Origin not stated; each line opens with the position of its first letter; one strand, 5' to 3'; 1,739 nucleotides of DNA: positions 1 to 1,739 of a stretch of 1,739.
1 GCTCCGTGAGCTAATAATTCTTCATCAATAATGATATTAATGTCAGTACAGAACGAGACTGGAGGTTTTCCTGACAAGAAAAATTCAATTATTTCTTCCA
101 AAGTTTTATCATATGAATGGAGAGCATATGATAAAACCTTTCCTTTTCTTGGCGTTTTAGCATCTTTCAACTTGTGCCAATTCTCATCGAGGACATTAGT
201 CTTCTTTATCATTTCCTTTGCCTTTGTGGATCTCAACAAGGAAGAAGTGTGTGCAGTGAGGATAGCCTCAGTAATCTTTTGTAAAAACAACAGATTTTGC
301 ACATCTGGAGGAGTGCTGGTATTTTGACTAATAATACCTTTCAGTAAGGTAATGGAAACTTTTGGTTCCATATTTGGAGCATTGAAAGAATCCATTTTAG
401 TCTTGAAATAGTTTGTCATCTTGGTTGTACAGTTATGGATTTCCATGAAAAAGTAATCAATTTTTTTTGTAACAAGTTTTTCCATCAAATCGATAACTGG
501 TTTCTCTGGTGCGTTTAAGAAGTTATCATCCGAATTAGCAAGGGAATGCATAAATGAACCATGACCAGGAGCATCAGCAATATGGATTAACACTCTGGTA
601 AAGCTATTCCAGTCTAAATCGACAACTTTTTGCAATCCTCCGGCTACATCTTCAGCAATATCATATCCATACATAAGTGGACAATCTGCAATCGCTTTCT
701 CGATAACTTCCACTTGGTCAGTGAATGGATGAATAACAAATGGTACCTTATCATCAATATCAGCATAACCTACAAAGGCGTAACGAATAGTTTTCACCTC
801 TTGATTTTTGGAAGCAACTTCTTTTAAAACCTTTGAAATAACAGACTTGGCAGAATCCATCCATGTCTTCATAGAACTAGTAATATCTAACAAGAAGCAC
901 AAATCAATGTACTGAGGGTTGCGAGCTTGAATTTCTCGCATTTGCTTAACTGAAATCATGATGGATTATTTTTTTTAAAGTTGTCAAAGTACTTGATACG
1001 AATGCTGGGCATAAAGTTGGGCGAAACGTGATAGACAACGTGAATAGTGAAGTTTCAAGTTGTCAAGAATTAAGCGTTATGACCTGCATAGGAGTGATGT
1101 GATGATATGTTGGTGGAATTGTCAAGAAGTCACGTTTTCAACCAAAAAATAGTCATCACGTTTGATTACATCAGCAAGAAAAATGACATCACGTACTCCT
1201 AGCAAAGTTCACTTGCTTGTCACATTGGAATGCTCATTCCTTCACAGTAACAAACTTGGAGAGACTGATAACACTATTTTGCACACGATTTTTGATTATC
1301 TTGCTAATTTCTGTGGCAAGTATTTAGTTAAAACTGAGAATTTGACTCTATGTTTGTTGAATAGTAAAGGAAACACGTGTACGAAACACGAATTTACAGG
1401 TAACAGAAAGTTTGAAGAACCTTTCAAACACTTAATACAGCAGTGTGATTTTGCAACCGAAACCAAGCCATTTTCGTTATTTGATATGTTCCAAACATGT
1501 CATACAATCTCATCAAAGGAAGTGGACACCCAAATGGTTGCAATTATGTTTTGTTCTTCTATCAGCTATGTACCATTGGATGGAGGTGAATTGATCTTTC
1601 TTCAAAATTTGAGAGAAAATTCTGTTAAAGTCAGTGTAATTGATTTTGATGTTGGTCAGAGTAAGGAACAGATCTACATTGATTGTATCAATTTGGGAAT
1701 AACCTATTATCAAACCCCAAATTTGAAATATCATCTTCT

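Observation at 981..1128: Three copies of TTGTCAA(G/A)(A) in the shared intergenic region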

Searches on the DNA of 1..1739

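Call 15: search_rna_families(source=window, threshold=evalue, max_evalue=10)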
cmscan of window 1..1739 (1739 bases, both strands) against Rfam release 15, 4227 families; matches with E-value up to 10: 6.
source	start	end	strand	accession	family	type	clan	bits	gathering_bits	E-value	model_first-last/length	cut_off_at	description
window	1640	1728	+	RF01190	snR50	Gene; snRNA; snoRNA; CD-box;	-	20.7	45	3.8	1-89/89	no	Small nucleolar RNA snR50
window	68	141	+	RF03162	TD-2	Gene; sRNA;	CL00124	19.4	48.7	8.3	1-98/98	no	TD-2 RNA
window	428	561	-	RF02368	Yfr21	Gene; sRNA;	-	18.6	100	5.7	1-205/205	no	Cyanobacterial functional RNA 21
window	703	766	-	RF01208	snoR99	Gene; snRNA; snoRNA; HACA-box;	-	18.5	41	8.6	1-106/106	no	Small nucleolar RNA snoR99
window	1619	1686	-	RF02086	Yar_2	Gene; lncRNA;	-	16.6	50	1.4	1-74/74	no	Yellow-achaete intergenic RNA conserved region 2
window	753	868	-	RF02114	FAM13A-AS1_1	Gene; lncRNA;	-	15.9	70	9.7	1-118/118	no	FAM13A antisense RNA 1 conserved region 1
